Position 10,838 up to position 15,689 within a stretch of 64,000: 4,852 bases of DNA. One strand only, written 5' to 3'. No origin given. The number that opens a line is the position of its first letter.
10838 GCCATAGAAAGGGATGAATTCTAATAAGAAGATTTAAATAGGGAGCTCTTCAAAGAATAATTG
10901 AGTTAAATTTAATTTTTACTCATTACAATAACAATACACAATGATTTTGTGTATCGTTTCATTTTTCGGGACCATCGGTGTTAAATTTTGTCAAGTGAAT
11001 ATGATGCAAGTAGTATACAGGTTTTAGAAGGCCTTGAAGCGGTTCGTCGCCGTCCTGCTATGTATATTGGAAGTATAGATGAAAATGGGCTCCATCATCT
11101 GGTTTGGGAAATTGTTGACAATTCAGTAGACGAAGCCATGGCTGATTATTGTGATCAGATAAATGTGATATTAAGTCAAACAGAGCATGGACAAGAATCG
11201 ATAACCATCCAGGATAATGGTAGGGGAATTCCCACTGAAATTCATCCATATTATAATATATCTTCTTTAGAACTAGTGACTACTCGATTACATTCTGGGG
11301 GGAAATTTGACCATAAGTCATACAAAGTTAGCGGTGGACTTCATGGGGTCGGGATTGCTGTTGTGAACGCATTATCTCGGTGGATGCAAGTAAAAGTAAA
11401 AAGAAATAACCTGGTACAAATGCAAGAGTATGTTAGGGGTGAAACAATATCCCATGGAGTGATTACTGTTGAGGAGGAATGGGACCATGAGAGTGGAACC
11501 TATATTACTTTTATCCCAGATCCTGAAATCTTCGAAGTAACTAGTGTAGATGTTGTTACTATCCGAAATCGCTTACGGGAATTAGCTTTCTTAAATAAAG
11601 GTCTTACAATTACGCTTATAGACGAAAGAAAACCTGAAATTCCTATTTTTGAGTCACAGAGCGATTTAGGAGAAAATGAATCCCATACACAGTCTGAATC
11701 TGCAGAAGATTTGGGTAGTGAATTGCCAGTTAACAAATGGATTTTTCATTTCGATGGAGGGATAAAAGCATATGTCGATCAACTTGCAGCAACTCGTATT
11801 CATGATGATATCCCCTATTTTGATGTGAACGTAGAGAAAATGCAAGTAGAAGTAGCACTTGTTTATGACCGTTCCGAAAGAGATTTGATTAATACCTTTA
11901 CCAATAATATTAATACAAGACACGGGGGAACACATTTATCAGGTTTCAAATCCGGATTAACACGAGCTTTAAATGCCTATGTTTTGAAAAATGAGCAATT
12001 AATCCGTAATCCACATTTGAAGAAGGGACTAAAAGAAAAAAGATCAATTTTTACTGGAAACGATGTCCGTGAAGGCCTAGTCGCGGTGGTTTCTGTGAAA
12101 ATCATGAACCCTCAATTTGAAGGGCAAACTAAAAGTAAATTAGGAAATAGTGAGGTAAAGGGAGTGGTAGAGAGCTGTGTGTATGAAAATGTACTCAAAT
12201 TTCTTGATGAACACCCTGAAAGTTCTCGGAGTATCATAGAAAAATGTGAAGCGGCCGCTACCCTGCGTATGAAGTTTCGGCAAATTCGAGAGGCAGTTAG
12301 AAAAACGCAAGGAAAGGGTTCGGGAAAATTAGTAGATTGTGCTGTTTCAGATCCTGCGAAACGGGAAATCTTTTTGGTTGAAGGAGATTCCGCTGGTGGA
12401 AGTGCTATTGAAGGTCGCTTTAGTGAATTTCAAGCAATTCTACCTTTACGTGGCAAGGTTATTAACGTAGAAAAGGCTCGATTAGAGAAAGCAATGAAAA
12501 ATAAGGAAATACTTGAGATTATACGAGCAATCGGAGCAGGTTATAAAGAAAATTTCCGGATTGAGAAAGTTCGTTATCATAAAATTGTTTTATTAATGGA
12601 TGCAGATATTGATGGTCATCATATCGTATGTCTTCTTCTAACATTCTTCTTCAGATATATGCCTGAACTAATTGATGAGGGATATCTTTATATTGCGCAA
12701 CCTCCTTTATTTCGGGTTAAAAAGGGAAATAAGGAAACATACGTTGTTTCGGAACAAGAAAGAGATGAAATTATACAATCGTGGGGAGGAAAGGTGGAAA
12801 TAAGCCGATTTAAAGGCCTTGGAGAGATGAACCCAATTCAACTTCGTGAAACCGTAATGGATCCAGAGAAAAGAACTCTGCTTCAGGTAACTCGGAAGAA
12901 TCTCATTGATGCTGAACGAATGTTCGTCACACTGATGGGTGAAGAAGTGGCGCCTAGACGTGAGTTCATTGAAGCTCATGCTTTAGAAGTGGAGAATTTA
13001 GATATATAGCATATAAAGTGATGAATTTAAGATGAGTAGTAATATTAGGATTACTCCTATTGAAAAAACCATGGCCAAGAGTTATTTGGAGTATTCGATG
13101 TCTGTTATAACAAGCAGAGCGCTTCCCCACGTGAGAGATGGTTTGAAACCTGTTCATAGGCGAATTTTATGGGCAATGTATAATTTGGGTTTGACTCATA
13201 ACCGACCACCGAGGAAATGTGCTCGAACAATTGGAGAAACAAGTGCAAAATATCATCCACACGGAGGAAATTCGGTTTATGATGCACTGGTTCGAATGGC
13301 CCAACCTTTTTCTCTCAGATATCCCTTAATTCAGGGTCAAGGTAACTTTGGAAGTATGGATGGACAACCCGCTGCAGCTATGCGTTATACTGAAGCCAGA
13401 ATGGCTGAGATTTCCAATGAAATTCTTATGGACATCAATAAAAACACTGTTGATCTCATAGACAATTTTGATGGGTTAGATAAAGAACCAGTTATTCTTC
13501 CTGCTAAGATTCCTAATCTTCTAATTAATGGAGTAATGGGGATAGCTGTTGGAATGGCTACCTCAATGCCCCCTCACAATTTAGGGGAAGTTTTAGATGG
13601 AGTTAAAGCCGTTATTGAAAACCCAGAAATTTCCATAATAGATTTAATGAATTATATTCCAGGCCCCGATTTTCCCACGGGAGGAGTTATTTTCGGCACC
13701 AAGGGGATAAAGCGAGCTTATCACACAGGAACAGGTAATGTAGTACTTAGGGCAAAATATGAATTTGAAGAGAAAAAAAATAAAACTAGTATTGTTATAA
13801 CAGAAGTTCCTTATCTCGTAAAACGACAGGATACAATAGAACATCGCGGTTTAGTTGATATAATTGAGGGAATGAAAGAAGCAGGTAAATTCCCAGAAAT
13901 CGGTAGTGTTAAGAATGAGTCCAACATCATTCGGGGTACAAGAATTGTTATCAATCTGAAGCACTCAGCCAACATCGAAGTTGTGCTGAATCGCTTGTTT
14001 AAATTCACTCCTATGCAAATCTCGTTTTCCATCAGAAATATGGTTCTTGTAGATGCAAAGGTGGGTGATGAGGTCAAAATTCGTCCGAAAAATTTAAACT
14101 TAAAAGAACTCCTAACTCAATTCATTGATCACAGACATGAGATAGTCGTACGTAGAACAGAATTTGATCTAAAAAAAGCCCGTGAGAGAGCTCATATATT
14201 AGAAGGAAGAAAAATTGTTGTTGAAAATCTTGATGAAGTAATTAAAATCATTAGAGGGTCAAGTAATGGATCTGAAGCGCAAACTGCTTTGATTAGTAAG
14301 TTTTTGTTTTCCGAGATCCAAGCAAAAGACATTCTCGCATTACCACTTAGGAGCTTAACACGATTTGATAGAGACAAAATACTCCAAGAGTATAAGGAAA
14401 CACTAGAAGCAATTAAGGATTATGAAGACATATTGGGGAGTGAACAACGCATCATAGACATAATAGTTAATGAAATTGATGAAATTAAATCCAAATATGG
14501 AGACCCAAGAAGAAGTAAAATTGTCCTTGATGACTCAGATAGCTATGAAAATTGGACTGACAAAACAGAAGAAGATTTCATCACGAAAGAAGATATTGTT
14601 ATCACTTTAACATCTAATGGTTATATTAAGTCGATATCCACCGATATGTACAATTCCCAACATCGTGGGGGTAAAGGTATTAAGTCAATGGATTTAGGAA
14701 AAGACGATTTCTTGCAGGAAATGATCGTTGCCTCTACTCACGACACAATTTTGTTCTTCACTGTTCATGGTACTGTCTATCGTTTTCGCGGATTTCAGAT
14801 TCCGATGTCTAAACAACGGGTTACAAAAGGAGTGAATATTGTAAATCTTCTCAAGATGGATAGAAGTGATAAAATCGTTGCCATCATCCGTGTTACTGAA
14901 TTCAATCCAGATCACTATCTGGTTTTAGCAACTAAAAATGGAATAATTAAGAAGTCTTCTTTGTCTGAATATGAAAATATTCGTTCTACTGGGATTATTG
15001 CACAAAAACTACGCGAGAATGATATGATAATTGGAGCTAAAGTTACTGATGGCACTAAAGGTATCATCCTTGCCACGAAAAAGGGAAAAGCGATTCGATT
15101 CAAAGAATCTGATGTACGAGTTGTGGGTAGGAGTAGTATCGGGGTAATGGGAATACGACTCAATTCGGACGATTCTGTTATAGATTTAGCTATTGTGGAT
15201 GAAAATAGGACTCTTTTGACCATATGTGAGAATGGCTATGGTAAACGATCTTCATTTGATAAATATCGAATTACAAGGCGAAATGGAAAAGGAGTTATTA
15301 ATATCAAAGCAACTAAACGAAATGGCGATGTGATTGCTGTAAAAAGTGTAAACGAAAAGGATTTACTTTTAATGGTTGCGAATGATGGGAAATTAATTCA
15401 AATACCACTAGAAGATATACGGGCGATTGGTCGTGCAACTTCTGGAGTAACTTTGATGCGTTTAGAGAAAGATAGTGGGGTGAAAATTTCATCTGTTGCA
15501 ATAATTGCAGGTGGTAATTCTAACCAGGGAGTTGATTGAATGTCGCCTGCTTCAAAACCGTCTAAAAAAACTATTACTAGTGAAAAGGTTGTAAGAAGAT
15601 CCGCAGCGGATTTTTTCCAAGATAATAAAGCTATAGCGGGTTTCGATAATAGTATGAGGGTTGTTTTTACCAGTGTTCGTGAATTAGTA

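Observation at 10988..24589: Collinear gyrB-gyrA-top6B-top6A(-orf222) cluster joins two different type II topoisomerases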

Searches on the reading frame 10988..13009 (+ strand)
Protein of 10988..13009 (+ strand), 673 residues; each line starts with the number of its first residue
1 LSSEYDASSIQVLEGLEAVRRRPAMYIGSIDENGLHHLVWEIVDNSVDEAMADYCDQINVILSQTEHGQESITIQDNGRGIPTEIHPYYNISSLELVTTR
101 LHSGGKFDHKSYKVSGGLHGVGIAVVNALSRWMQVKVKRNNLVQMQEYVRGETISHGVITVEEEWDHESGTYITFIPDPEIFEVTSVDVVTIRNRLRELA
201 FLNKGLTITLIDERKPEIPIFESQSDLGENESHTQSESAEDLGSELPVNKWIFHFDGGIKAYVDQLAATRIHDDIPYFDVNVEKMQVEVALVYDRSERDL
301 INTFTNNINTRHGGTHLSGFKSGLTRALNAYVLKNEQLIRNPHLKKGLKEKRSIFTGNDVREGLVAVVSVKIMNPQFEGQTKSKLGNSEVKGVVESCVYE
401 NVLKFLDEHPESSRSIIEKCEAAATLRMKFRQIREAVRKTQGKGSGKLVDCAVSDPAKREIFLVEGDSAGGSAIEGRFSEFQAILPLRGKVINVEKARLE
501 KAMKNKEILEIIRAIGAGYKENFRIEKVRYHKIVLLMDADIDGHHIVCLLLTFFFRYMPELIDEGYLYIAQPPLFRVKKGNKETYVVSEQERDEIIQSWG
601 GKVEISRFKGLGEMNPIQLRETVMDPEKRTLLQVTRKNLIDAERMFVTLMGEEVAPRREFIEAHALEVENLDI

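Call 4: search_protein_families(library=pfam, proteins=[window:10988-13009:+], max_evalue=0.01)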
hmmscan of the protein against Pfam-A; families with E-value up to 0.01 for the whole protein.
window:10988-13009:+ (673 aa): 5 families
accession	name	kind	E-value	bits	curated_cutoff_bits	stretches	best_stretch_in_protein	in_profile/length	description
PF00204.31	DNA_gyraseB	-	1.4e-49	168.4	27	1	258-435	1-172/173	DNA gyrase B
PF00986.26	DNA_gyraseB_C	-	2.8e-26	91.9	29.8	1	601-662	2-63/63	DNA gyrase B subunit, carboxyl terminus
PF02518.31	HATPase_c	-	2e-19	70.5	26.4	1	31-176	2-106/111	Histidine kinase-, DNA gyrase B-, and HSP90-like ATPase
PF01751.28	Toprim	-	3.9e-14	53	23.1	1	460-571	1-95/96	Toprim domain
PF13589.12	HATPase_c_3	-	2.8e-05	24.6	25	1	38-131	6-87/137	Histidine kinase-, DNA gyrase B-, and HSP90-like ATPase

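Call 5: search_protein_families(library=ncbifam, proteins=[window:10988-13009:+], max_evalue=0.01)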
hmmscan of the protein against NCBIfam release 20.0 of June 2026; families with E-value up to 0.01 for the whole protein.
window:10988-13009:+ (673 aa): 8 families
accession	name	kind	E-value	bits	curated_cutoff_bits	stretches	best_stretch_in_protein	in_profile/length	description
NF004189.0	PRK05644.1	subfamily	2.9e-251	835.3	740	1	2-673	7-641/641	DNA gyrase subunit B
NF011501.0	PRK14939.1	subfamily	2.2e-242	806.9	796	3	251-596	218-560/803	DNA gyrase subunit B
TIGR01059.1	gyrB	equivalog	1e-241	804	882.4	1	5-673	1-639/639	DNA topoisomerase (ATP-hydrolyzing) subunit B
TIGR01058.1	parE_Gpos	equivalog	1e-195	651.8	899.95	2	250-664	212-626/637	DNA topoisomerase IV subunit B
TIGR01055.1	parE_Gneg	equivalog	1.6e-155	519.1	723.35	1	4-663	3-620/625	DNA topoisomerase IV subunit B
NF003218.0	PRK04184.1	equivalog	8.3e-05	21.3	274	1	35-129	37-124/539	DNA topoisomerase VI subunit B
TIGR01052.1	top6b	equivalog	0.00041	18.9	380.7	1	34-126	28-111/488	DNA topoisomerase VI subunit B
TIGR00585.2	mutl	equivalog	0.0015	17.5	180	1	38-84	24-64/555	DNA mismatch repair endonuclease MutL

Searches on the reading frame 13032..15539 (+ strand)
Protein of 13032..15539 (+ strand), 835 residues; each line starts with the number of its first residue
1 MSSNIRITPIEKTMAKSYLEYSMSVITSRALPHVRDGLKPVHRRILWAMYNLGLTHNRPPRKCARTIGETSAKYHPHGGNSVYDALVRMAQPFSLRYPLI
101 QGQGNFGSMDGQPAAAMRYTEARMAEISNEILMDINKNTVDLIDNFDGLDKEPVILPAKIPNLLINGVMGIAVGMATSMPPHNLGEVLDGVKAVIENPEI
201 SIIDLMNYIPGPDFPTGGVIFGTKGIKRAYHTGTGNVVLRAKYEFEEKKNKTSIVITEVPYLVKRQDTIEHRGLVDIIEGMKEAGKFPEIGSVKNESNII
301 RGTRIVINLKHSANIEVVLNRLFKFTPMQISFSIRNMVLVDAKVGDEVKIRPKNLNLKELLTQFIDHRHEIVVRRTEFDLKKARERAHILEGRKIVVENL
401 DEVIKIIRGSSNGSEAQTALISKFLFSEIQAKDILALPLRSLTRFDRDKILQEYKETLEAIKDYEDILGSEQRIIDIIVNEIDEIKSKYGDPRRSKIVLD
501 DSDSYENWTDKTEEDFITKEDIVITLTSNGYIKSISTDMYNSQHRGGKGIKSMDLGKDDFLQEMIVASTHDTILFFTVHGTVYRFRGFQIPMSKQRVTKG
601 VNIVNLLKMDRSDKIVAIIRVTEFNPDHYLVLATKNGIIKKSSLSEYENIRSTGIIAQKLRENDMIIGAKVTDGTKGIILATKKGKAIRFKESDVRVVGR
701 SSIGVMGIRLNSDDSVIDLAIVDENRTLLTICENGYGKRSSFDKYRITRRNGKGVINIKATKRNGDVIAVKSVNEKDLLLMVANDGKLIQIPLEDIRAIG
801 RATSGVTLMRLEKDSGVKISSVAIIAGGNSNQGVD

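Call 4: search_protein_families(library=pfam, proteins=[window:13032-15539:+], max_evalue=0.01)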
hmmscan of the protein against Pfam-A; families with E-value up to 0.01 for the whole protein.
window:13032-15539:+ (835 aa): 2 families
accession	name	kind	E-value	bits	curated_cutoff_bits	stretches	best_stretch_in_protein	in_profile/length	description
PF00521.26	DNA_topoisoIV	-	6.6e-148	493.6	31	1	29-482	1-431/432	DNA gyrase/topoisomerase IV, subunit A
PF03989.18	DNA_gyraseA_C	-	1.1e-61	204.5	27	6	678-723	3-48/48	DNA gyrase C-terminal domain, beta-propeller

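Call 5: search_protein_families(library=ncbifam, proteins=[window:13032-15539:+], max_evalue=0.01)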
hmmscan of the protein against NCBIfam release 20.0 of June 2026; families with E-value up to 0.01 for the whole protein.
window:13032-15539:+ (835 aa): 10 families
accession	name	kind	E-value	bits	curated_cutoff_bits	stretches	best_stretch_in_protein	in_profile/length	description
NF004043.1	PRK05560.1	equivalog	0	1040.7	902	1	8-817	5-792/798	DNA gyrase subunit A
TIGR01063.1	gyrA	equivalog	0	1015.4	877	1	8-819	4-795/800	DNA topoisomerase (ATP-hydrolyzing) subunit A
NF038098.1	GyrA_w_intein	exception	2.1e-239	797.7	1850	2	120-816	538-1219/1232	intein-containing DNA gyrase subunit A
NF004044.1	PRK05561.1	subfamily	1.5e-226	754.5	654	2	10-727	2-690/738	DNA topoisomerase (ATP-hydrolyzing)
NF010586.0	PRK13979.1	equivalog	5e-197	656.8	1475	3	3-675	11-668/957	DNA topoisomerase IV subunit A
TIGR01061.1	parC_Gpos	equivalog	8.6e-189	629.5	813.25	1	8-756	4-728/737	DNA topoisomerase IV subunit A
TIGR01062.1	parC_Gneg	equivalog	2.7e-155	518.4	628.9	2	10-700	6-661/735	DNA topoisomerase IV subunit A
NF007209.0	PRK09631.1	equivalog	3.7e-67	227.4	644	1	10-497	4-455/635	DNA topoisomerase IV subunit A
NF009397.0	PRK12758.1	equivalog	3.3e-62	210.6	780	1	7-499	20-476/870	DNA gyrase/topoisomerase IV subunit A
NF007208.0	PRK09630.1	equivalog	2.9e-47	161.7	598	1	16-344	10-304/479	DNA topoisomerase IV subunit A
